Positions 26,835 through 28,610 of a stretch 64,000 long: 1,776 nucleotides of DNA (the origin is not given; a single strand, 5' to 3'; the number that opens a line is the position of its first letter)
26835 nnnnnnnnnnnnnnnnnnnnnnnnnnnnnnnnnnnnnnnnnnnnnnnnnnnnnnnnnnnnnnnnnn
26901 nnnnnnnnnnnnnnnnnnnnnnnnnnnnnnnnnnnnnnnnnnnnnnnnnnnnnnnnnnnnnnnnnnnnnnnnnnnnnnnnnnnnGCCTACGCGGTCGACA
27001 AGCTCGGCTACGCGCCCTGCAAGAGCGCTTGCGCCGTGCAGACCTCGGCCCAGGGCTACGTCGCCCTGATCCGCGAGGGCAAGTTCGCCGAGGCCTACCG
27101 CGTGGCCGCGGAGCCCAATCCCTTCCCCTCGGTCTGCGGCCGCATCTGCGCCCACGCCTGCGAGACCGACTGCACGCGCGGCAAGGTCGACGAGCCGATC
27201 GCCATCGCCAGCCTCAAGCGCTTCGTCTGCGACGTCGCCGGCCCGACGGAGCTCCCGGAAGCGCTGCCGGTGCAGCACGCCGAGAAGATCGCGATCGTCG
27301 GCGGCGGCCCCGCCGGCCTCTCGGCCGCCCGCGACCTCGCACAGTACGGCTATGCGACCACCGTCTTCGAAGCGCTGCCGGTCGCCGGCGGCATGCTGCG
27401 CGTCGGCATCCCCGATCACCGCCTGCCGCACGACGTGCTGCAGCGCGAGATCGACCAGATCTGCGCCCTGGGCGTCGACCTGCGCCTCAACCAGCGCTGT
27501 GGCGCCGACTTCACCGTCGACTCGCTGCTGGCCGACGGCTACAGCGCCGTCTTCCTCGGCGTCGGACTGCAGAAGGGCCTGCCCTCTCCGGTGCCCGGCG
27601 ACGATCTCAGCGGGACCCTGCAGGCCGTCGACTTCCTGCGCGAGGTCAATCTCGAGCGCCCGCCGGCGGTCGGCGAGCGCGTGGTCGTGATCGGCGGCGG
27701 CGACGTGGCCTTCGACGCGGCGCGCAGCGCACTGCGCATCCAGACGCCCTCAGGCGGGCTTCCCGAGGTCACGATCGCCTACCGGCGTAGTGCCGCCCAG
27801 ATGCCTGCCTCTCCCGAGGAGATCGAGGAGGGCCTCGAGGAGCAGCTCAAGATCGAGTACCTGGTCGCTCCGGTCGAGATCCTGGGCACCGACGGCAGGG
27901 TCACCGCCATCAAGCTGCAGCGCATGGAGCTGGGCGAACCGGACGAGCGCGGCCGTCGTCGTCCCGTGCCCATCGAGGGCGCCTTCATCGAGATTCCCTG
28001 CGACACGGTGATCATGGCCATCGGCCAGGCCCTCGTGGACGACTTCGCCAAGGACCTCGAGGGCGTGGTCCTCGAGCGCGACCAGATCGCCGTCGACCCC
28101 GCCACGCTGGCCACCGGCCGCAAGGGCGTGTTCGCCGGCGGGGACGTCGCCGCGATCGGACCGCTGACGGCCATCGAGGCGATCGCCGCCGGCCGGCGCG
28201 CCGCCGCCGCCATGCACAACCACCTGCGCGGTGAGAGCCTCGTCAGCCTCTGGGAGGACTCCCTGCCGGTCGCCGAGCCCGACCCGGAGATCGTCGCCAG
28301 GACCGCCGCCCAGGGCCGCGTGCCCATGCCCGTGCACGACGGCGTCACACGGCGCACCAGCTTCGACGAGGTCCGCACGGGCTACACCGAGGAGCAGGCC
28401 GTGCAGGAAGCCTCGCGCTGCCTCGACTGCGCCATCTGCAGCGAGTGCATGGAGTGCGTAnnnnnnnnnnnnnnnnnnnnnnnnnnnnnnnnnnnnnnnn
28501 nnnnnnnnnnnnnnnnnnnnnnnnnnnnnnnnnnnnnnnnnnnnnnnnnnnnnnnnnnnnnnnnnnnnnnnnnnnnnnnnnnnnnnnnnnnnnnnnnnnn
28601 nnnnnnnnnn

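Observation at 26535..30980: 1481-aa HdrA-like giant: HdrA N-domain, inserted GltD/NfnB-type module, HdrA core, and a second complete HdrA-like FAD/ferredoxin module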

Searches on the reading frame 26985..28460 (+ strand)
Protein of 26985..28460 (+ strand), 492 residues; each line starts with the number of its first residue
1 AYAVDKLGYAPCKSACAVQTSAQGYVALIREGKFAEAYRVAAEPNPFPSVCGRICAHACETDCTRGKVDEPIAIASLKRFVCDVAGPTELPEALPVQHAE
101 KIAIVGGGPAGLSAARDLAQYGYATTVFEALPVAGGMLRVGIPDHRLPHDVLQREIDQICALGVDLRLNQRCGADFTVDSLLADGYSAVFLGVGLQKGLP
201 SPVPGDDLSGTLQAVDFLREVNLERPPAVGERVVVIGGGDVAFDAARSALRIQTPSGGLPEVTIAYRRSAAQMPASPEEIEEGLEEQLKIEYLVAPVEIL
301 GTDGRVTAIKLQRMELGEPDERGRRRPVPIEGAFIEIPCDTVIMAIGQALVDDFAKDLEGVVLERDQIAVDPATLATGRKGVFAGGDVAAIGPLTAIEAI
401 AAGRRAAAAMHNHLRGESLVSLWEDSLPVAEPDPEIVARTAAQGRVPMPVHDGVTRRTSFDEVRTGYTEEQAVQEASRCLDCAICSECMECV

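Call 51: search_solved_structures(query=window:26985-28460:+, max_evalue=1e-30, show_alignments=5)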
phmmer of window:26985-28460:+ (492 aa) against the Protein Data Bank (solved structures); distinct sequences matched with E-value up to 1e-30: 12.
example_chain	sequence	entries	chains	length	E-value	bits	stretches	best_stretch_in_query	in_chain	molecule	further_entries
9bov_A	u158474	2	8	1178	2.7e-121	409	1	10-491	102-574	Molybdopterin oxidoreductase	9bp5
9n5u_A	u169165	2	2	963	2.4e-106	359.7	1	10-417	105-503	NfnA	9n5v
8oh5_C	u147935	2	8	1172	4.6e-102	345.6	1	10-491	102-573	Formate dehydrogenase-O, major subunit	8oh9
4ylf_B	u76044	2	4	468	3.5e-93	316.3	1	11-417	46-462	Dihydropyrimidine dehydrogenase subunit A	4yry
5jca_L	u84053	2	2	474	1.6e-85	291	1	8-417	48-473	NADH-dependent Ferredoxin:NADP Oxidoreductase (NfnI) subunit alpha | NADH-dependent Ferredoxin:NADP Oxidoreductase subunit alpha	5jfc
5vj7_A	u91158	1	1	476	1.4e-80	274.7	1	8-415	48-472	Oxidoreductase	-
6s6s_G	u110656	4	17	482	6.1e-50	173.7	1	11-417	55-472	Glutamate synthase [NADPH] small chain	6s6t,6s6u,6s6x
2vdc_G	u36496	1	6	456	4e-49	171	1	7-417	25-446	GLUTAMATE SYNTHASE [NADPH] SMALL CHAIN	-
7m31_A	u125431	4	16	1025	4e-44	154.5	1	6-419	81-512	Dihydropyrimidine dehydrogenase [NADP(+)]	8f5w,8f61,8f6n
1h7x_A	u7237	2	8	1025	4e-44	154.5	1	6-419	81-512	DIHYDROPYRIMIDINE DEHYDROGENASE | Dihydropyrimidine dehydrogenase [NADP(+)]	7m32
1gt8_A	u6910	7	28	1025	4.1e-44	154.5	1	6-419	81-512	DIHYDROPYRIMIDINE DEHYDROGENASE | Dihydropyrimidine dehydrogenase [NADP(+)]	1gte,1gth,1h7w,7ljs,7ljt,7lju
7mfm_I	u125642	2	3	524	1.3e-38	136.3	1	14-420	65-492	Glutamate synthase (NADPH) small chain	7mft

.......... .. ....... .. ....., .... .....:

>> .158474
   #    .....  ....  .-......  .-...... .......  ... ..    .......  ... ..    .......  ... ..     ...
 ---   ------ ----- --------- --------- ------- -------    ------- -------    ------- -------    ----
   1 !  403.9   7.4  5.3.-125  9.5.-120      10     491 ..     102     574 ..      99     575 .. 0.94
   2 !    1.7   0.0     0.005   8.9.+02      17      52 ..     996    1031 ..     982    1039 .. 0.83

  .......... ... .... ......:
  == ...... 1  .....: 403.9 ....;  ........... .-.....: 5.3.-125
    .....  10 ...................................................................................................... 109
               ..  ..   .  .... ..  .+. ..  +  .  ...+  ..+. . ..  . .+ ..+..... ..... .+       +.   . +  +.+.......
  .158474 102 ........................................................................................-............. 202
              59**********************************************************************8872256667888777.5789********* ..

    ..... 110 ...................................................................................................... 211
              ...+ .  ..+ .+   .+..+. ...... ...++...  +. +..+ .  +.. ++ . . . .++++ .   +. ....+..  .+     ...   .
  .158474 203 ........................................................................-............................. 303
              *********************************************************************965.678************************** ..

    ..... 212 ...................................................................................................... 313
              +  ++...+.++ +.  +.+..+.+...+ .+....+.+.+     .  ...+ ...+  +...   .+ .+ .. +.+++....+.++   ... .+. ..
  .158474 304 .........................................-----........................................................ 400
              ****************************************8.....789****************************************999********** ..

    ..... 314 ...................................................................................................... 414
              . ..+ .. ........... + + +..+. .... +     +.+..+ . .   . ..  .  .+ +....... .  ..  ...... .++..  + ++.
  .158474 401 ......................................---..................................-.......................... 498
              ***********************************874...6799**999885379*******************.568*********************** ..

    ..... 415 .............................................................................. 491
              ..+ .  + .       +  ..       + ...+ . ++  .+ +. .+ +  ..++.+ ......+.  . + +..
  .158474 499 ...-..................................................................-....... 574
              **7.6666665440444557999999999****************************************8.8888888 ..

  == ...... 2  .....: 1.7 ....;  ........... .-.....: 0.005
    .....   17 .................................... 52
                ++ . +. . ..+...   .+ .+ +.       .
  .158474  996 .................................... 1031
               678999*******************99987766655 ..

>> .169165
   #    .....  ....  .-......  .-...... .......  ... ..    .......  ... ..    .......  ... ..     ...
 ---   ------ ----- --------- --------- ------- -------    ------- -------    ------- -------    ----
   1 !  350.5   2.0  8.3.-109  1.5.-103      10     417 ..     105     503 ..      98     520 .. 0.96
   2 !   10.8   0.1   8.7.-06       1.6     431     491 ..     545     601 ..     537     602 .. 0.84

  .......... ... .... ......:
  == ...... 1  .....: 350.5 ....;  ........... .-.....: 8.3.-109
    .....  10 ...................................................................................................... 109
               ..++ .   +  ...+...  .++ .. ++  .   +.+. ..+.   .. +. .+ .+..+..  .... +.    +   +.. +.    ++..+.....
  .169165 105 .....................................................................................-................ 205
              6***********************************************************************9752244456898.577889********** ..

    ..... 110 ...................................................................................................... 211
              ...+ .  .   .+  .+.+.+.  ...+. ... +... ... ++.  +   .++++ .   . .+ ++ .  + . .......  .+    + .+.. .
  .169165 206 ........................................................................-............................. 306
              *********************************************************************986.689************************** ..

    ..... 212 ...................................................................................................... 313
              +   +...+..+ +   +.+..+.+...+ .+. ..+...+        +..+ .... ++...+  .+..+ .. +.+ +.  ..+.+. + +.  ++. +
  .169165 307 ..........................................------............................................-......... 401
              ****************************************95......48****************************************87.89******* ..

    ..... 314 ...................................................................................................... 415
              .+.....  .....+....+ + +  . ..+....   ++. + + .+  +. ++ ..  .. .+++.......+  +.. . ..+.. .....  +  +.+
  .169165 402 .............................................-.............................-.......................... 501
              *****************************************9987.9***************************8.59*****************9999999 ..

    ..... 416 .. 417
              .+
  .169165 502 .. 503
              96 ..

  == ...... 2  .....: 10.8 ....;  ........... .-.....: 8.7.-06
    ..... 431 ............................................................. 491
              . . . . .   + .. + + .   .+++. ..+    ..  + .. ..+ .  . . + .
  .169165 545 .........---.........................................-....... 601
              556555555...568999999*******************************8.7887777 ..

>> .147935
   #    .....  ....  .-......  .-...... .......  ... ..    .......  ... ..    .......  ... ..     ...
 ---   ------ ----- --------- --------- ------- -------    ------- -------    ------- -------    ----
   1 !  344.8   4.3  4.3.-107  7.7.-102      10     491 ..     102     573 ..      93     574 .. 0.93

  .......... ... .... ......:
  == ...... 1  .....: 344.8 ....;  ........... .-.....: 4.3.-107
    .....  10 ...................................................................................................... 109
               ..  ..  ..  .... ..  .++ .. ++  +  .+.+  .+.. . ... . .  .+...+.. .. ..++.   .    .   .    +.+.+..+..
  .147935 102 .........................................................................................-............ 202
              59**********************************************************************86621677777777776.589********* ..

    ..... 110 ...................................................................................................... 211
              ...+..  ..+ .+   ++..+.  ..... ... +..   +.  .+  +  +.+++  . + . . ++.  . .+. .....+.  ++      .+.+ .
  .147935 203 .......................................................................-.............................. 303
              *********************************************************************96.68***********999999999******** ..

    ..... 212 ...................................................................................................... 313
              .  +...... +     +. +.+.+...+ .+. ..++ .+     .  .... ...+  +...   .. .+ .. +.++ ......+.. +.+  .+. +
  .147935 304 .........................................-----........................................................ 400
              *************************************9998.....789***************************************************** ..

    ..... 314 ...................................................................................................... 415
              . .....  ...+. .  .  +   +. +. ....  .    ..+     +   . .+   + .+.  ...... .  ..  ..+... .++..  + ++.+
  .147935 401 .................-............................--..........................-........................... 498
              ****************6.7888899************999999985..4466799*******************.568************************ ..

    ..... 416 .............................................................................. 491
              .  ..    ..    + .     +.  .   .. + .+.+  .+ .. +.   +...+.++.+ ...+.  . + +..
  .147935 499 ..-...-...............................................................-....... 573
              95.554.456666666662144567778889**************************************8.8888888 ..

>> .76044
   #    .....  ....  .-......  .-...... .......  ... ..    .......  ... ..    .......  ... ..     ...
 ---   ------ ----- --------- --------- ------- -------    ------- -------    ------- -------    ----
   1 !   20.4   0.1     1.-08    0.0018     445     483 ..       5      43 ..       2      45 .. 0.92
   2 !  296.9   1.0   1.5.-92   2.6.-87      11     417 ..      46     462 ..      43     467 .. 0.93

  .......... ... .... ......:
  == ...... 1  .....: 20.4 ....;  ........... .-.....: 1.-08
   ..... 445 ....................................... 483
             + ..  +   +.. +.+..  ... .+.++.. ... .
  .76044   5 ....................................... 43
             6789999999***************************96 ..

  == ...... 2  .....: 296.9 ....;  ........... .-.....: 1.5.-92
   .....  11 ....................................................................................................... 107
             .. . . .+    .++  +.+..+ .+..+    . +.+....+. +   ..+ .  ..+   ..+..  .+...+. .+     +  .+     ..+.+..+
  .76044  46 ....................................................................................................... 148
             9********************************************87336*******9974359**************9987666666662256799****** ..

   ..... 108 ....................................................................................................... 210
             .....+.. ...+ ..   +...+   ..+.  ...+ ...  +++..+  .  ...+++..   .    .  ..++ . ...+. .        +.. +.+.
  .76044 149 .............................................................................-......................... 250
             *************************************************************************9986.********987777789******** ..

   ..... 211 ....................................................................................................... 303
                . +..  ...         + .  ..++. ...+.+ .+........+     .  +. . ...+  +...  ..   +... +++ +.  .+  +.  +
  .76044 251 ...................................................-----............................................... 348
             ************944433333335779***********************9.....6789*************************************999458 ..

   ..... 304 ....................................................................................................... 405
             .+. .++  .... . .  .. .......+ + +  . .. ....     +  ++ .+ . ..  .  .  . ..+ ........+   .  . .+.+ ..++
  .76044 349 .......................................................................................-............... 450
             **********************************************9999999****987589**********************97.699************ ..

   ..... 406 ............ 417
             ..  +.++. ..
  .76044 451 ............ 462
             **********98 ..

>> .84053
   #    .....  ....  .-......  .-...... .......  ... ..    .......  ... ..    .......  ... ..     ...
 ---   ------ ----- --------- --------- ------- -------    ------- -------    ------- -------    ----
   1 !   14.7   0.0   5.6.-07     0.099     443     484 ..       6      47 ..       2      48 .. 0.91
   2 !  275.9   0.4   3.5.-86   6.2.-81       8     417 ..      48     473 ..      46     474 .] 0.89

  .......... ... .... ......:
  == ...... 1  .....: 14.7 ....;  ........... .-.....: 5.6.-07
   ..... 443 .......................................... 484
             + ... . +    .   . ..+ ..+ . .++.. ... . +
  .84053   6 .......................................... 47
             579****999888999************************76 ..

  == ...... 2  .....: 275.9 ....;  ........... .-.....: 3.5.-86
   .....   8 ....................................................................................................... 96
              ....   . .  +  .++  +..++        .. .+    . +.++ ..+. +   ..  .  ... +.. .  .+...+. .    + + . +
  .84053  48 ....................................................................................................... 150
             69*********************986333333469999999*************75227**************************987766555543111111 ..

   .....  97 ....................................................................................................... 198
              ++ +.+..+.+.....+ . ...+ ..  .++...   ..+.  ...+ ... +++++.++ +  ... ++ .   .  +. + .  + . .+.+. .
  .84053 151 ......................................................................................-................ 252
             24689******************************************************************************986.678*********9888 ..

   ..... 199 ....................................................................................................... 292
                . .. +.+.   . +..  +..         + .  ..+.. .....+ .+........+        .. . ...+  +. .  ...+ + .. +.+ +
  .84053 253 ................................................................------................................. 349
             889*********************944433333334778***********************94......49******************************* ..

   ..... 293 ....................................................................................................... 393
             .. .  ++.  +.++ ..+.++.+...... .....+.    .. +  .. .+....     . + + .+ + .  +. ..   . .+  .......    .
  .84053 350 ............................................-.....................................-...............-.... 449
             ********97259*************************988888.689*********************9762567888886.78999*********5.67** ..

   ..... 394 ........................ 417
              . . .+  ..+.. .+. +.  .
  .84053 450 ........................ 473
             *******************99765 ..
